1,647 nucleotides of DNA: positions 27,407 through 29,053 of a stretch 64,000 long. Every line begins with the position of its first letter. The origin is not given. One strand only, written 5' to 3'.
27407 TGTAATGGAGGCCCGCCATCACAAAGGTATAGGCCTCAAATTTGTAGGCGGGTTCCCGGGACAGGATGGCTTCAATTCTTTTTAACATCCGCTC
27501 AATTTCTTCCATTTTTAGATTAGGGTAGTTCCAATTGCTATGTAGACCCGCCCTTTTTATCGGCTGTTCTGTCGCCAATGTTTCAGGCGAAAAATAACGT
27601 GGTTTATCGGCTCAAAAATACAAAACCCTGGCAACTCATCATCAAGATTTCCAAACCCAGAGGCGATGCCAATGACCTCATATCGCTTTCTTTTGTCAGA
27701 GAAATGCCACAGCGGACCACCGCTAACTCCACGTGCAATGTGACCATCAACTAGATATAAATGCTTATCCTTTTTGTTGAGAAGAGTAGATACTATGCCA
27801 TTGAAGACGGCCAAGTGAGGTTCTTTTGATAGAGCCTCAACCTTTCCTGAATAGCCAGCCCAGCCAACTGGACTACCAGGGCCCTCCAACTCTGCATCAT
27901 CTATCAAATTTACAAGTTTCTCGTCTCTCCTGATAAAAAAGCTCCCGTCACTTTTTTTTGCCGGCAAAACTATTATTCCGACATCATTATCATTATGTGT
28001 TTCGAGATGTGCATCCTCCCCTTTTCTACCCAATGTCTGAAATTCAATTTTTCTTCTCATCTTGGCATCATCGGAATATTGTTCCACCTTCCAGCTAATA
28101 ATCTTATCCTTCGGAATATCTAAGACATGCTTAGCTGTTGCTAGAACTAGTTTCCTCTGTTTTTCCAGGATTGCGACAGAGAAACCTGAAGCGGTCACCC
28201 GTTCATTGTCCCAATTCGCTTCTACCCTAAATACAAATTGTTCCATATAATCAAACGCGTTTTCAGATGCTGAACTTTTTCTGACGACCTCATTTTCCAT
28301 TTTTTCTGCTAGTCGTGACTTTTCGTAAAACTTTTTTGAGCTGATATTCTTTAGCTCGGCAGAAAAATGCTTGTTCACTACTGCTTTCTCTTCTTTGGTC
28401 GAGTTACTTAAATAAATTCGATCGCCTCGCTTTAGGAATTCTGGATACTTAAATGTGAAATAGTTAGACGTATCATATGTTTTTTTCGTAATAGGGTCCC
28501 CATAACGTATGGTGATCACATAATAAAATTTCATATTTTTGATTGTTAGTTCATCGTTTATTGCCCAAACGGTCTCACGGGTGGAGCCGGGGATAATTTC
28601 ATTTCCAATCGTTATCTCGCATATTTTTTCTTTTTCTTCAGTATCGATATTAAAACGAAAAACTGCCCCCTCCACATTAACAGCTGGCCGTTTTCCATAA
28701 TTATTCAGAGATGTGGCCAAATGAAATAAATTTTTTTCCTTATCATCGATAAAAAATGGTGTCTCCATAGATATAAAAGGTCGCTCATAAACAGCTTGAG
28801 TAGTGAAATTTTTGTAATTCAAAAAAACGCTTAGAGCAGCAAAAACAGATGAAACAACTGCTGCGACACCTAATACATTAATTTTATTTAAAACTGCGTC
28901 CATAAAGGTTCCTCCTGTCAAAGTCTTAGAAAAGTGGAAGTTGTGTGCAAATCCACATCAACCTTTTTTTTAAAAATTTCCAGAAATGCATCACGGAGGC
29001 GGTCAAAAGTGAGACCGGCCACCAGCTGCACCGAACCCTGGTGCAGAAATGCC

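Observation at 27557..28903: Sharply AT-rich single-gene insertion encoding a membrane-anchored trypsin-fold protease with an unassigned ~200-aa domain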

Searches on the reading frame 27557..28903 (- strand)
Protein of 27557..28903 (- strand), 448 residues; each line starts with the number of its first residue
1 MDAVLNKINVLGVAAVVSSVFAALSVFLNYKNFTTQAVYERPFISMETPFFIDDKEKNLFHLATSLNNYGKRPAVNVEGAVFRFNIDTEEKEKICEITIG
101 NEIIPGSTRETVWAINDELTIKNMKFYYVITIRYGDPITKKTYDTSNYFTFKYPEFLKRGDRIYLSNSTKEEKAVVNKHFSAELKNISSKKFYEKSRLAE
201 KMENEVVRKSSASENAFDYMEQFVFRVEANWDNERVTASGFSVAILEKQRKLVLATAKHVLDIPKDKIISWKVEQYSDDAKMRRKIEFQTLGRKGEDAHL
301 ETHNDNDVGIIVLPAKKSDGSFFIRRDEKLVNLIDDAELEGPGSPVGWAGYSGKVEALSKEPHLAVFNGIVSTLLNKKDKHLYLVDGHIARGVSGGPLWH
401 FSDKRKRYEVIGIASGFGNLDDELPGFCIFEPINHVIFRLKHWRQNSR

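Call 3: search_protein_families(library=pfam, proteins=[window:27557-28903:-], max_evalue=1)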
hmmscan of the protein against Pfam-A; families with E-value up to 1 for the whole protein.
window:27557-28903:- (448 aa): 4 families
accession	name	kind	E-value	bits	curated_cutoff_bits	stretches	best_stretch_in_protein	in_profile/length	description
PF13365.12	Trypsin_2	-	0.0019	19.4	27.6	1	250-404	10-139/144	Trypsin-like peptidase domain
PF18134.7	AGS_C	-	0.026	15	26.7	1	236-301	35-98/129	Adenylyl/Guanylyl and SMODS C-terminal sensor domain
PF01390.26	SEA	-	0.042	14.4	26.4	1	175-214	9-48/106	SEA domain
PF00089.32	Trypsin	-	0.049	13.9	20.6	1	248-428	33-210/220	Trypsin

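Call 4: search_protein_families(library=padloc, proteins=[window:27557-28903:-], max_evalue=1)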
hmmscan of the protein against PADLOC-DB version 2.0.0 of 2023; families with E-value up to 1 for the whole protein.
window:27557-28903:- (448 aa): 3 families
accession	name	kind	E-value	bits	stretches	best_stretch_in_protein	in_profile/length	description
PDLC02959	RT-Protease_XI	-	9.8e-07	26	1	190-417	306-489/510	single gene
PDLC03855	LmuA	-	7.8e-06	23.4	1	218-422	5-177/425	-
PDLC05022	PDC-S45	-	0.00011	19.3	1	214-316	14-116/293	-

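Call 6: find_homologous_proteins(query=window:27557-28903:-, max_evalue=0.001)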
Query window:27557-28903:- (448 aa): 6 proteins with E <= 0.001 among 6814 candidates.
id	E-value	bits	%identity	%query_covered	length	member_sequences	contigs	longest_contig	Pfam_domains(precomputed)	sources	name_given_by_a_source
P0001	0.0e+0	1013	100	100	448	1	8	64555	-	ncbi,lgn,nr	ncbi:MAG: hypothetical protein HYU34_02420 [Candidatus Omnitrophica bacterium]|nr:hypothetical prote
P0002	4.7e-56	209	42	52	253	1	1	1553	-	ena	-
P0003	2.8e-53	200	42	50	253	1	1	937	PF13365.13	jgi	jgi:hypothetical protein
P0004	5.4e-43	166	36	51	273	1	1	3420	PF13365.13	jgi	-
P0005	4.1e-33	133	36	51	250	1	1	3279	PF13365.13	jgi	jgi:hypothetical protein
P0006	4.7e-22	97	32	51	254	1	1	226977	-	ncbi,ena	-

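Call 7: search_solved_structures(query=window:27557-28903:-, max_evalue=1, show_alignments=2)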
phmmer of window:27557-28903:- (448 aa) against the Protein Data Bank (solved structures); distinct sequences matched with E-value up to 1: 2.
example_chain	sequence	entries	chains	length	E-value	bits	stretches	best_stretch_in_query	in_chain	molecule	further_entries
8rro_A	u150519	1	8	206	0.58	12.2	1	129-197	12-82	G12V-TCR alpha chain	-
8ro5_A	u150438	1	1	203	0.92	11.5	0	130-196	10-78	Chains: A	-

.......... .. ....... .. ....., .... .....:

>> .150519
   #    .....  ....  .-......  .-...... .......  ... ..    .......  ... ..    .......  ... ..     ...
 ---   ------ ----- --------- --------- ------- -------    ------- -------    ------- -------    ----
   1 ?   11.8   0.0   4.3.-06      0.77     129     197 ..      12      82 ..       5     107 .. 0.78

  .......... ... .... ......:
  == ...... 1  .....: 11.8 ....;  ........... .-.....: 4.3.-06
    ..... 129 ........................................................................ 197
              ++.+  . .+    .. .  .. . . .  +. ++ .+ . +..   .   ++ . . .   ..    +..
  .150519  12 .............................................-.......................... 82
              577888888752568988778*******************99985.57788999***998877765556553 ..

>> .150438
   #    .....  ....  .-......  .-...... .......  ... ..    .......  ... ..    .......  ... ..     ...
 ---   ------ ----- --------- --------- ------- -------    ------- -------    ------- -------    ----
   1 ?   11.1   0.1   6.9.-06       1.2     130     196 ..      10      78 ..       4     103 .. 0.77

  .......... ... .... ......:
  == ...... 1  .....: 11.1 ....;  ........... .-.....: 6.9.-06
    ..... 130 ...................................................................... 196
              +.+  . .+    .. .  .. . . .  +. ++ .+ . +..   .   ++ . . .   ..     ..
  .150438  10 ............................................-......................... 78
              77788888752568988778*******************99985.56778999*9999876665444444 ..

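Call 8: search_protein_families(library=ncbifam, proteins=[window:27557-28903:-], max_evalue=1)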
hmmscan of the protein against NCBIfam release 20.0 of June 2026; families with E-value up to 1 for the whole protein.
window:27557-28903:- (448 aa): 1 family
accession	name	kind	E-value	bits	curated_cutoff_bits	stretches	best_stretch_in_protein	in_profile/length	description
NF053714.1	STM2766_fam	equivalog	0.13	11.9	70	1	143-224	64-144/207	STM2766 family helicase-associated protein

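Call 10: find_encoding_contigs(protein=P0001, flank=10000, max_places=10)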
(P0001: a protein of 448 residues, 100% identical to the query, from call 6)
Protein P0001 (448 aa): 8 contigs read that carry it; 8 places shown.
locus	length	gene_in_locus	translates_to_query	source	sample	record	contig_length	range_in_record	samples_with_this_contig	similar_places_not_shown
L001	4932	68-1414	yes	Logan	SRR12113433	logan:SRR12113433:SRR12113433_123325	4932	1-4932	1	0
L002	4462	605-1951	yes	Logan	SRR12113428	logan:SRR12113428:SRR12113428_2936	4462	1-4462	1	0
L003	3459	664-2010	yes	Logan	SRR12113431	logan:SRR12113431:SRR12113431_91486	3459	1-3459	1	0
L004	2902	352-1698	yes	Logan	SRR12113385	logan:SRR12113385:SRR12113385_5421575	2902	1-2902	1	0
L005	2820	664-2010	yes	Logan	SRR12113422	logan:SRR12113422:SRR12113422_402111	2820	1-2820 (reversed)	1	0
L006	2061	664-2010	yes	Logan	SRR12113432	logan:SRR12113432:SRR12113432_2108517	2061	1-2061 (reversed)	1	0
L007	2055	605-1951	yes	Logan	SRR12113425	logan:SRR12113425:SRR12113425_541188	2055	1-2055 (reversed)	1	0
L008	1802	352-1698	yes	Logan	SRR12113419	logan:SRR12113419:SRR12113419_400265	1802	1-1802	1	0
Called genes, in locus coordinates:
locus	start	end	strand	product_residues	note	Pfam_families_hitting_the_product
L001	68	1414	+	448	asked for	-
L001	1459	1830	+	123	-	-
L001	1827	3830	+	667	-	PF00580:UvrD-helicase, PF13245:AAA_19, PF13604:AAA_30 (faint), PF13361:UvrD_C, PF13538:UvrD_C_2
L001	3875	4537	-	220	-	PF13432:TPR_16 (weak), PF13525:YfiO (weak), PF13414:TPR_11 (weak), PF13431:TPR_17, PF00515:TPR_1 (weak), PF07719:TPR_2 (weak), PF13181:TPR_8 (weak), PF13414:TPR_11, +12 more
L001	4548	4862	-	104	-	PF01883:FeS_assembly_P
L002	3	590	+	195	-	?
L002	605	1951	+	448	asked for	-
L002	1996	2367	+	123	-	-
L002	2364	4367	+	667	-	PF00580:UvrD-helicase, PF13245:AAA_19, PF13604:AAA_30 (faint), PF13361:UvrD_C, PF13538:UvrD_C_2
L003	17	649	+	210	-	PF21948:LplA-B_cat, PF03099:BPL_LplA_LipB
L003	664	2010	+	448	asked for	-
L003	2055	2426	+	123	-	-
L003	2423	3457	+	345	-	?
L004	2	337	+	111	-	?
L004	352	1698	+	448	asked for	-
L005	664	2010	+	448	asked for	-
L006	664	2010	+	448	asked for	-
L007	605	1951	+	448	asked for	-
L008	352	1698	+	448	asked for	-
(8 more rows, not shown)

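Call 11: find_encoding_contigs(protein=P0006, flank=10000, max_places=4)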
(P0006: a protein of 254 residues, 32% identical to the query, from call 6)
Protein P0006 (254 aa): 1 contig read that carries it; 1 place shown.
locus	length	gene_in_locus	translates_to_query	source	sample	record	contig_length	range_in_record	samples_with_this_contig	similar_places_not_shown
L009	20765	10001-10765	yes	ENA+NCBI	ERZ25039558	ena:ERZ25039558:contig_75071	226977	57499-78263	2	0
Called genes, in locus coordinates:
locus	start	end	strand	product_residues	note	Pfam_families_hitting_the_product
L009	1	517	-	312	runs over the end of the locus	PF07992:Pyr_redox_2, PF13738:Pyr_redox_3, PF00070:Pyr_redox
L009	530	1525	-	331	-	PF06258:Mito_fiss_Elm1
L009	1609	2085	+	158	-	PF13404:HTH_AsnC-type, PF13412:HTH_24, PF01037:AsnC_trans_reg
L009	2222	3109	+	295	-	PF01794:Ferric_reduct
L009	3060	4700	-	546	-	PF00083:Sugar_tr, PF07690:MFS_1, PF13347:MFS_2, PF07690:MFS_1 (weak)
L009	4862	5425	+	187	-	-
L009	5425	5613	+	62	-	-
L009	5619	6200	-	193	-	PF07310:PAS_5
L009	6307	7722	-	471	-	PF00324:AA_permease, PF13520:AA_permease_2, PF13906:AA_permease_C (weak)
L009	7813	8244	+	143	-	PF00903:Glyoxalase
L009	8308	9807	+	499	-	PF01946:Thi4 (faint), PF07992:Pyr_redox_2 (weak), PF13450:NAD_binding_8, PF13738:Pyr_redox_3, PF00743:FMO-like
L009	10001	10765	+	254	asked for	-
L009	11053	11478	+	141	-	PF02639:DUF188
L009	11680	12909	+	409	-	PF04851:ResIII, PF00270:DEAD, PF00271:Helicase_C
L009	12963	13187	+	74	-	PF11455:MazE-like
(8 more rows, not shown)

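Call 12: find_encoding_contigs(protein=P0004, flank=5000, max_places=4)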
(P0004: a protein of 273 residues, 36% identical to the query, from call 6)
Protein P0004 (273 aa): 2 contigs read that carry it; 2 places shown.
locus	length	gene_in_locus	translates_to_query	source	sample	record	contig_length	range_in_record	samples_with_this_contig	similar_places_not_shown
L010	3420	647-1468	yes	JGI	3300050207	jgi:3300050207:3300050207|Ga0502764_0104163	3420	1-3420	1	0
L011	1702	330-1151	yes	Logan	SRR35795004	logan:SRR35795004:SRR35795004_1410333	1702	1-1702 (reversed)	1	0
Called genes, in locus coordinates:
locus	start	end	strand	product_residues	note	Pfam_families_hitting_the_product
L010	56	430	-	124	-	-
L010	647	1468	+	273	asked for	PF13365:Trypsin_2 (weak)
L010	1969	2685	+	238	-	PF00144:Beta-lactamase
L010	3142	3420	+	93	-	?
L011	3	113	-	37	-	?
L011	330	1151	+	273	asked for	PF13365:Trypsin_2 (weak)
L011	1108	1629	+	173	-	-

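Call 13: find_encoding_contigs(protein=P0005, flank=5000, max_places=4)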
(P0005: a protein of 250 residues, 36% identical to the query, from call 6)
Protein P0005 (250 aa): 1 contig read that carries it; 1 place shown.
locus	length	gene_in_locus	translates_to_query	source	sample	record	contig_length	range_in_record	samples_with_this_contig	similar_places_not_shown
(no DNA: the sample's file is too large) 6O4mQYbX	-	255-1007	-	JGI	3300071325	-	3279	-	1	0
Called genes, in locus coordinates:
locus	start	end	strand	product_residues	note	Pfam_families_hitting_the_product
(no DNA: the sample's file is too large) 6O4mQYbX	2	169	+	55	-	?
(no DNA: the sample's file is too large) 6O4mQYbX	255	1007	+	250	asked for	PF13365:Trypsin_2 (weak)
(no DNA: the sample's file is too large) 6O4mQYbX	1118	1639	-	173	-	-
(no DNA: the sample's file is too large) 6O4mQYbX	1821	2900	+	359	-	-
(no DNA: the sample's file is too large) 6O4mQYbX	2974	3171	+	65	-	-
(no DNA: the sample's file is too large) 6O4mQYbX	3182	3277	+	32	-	?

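Call 28: predict_structure(alignment_id=A1)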
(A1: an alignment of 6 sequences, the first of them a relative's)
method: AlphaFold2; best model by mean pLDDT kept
length: 448 residues; sequences in the alignment: 6
mean_pLDDT: 59.6   pTM: 0.53
mean pLDDT of the five models: 59.6, 58.1, 57.0, 54.8, 47.9
residues with pLDDT >= 90: 30; 70-90: 155; 50-70: 73; < 50: 190
segments of 3 or more residues with pLDDT < 50: 1-8, 27-168, 195-211, 294-296, 419-424, 445-448
pLDDT, mean of each block of 10 residues (from residue 1): 43 58 49 31 28 34 25 26 28 35 36 33 30 33 36 42 46 56 52 47 42 63 90 90 86 87 86 89 87 58 73 80 79 76 85 81 84 73 72 83 85 71 60 79 52
secondary structure, 60 per line:
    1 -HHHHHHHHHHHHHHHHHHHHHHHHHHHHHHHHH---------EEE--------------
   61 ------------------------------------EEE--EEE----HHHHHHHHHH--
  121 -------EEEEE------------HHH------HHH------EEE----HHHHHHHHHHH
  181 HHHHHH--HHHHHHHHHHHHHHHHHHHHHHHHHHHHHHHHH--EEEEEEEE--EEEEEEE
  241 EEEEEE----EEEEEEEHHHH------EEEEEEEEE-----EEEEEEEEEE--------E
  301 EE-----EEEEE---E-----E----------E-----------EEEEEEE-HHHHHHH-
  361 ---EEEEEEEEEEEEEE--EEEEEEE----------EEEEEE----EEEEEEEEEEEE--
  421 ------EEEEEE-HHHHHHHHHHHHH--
elements in order: H2-34 E44-46 E97-99 E102-104 H109-118 E128-132 E163-165 H170-186 H189-221 E224-231 E234-246 E251-257 H258-261 E268-276 E282-291 E300-302 E308-312 E345-351 H353-359 E364-377 E380-386 E397-402 E407-418 E427-432 H434-446

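Call 49: search_dna_similar(query=window:27557-28903:-, collection=phages, mode=protein, max_evalue=0.001)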
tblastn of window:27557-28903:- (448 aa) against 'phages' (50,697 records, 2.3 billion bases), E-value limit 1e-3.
No match.

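Call 50: search_dna_similar(query=window:27557-28903:-, collection=plasmids, mode=protein, max_evalue=0.001)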
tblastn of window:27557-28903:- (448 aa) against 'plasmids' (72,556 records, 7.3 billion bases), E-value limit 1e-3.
No match.

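Call 52: fold_search(model_id=the predicted structure, library=pdb)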
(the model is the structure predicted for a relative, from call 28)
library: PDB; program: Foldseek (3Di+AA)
matches with E <= 10: 1142; with E <= 0.001: 693
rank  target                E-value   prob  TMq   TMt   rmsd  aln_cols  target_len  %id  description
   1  8f0a_A                7.8e-10  1.00  0.36  0.52   3.6       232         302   18  Client-bound structure of a DegP trimer within a 12mer cage (released 2022-11-23)
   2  3otp_A                1.7e-09  1.00  0.35  0.41   3.8       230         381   18  Crystal structure of the DegP dodecamer with a model substrate (released 2011-01-19)
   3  4x1n_U                1.7e-09  1.00  0.37  0.62   4.5       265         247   12  The crystal structure of mupain-1-16 in complex with murinised human uPA at pH7.4 (released 2015-03-25)
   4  3otp_F                1.8e-09  1.00  0.36  0.42   3.5       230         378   18  Crystal structure of the DegP dodecamer with a model substrate (released 2011-01-19)
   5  4e05_H                3.0e-09  1.00  0.35  0.57   5.7       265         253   19  Anophelin from the malaria vector inhibits thrombin through a novel reverse-binding mechanism (released 2012-12-05)
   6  1a5h_A                3.1e-09  1.00  0.36  0.59   5.4       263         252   16  CATALYTIC DOMAIN OF HUMAN TWO-CHAIN TISSUE PLASMINOGEN ACTIVATOR COMPLEX OF A BIS-BENZAMIDINE (released 1999-04-20)
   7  3otp_C                3.3e-09  1.00  0.34  0.40   4.2       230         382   19  Crystal structure of the DegP dodecamer with a model substrate (released 2011-01-19)
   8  3r3g_B                3.3e-09  1.00  0.34  0.56   5.7       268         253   18  Structure of human thrombin with residues 145-150 of murine thrombin. (released 2011-05-11)
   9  4zks_U                3.5e-09  1.00  0.36  0.60   5.9       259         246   13  The crystal structure of upain-1-W3A in complex with inactive uPA (uPA-S195A) at pH7.4 (released 2016-05-18)
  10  4iw4_F                3.5e-09  1.00  0.33  0.58   8.5       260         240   14  Crystal structure of the serine protease domain of MASP-3 in complex with ecotin (released 2013-06-19)
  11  3p70_B                3.7e-09  1.00  0.33  0.55   5.8       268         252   19  Structural basis of thrombin-mediated factor V activation: essential role of the hirudin-like sequence Glu666-Glu672 f (released 2011-09-28)
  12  3qgn_B                3.9e-09  1.00  0.34  0.58   5.5       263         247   19  The allosteric E*-E equilibrium is a key property of the trypsin fold (released 2011-07-06)
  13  3otp_D                5.0e-09  1.00  0.35  0.40   4.1       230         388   19  Crystal structure of the DegP dodecamer with a model substrate (released 2011-01-19)
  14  3ox7_U                5.0e-09  1.00  0.38  0.65   4.3       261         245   12  The crystal structure of uPA complex with peptide inhibitor MH027 at pH4.6 (released 2011-08-10)
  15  9h79_D                5.0e-09  1.00  0.34  0.56   5.7       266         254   19  Crystal structure of Thrombin in complex with a Chlorothiophene-based inhibitor, CP2, discovered by a novel rapid nano (released 2025-11-05)
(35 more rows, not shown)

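Call 79: search_protein_families(library=pfam, proteins=[L010:56-430:-], max_evalue=0.001)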
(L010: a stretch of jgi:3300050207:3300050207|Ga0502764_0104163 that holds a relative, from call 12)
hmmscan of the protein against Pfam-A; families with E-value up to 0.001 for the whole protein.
L010:56-430:- (124 aa): 0 families

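Call 84: search_protein_families(library=phrogs, proteins=[P0001, P0003, P0006], max_evalue=0.01)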
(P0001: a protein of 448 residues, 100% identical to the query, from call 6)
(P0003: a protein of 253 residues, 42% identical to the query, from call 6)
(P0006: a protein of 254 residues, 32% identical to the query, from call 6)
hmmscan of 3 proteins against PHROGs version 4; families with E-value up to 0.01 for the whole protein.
P0001 (448 aa): 0 families

P0003 (253 aa): 1 family
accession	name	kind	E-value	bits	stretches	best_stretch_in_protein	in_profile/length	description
phrog_7688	-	unknown function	0.00065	19.8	1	12-114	6-112/288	-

P0006 (254 aa): 0 families
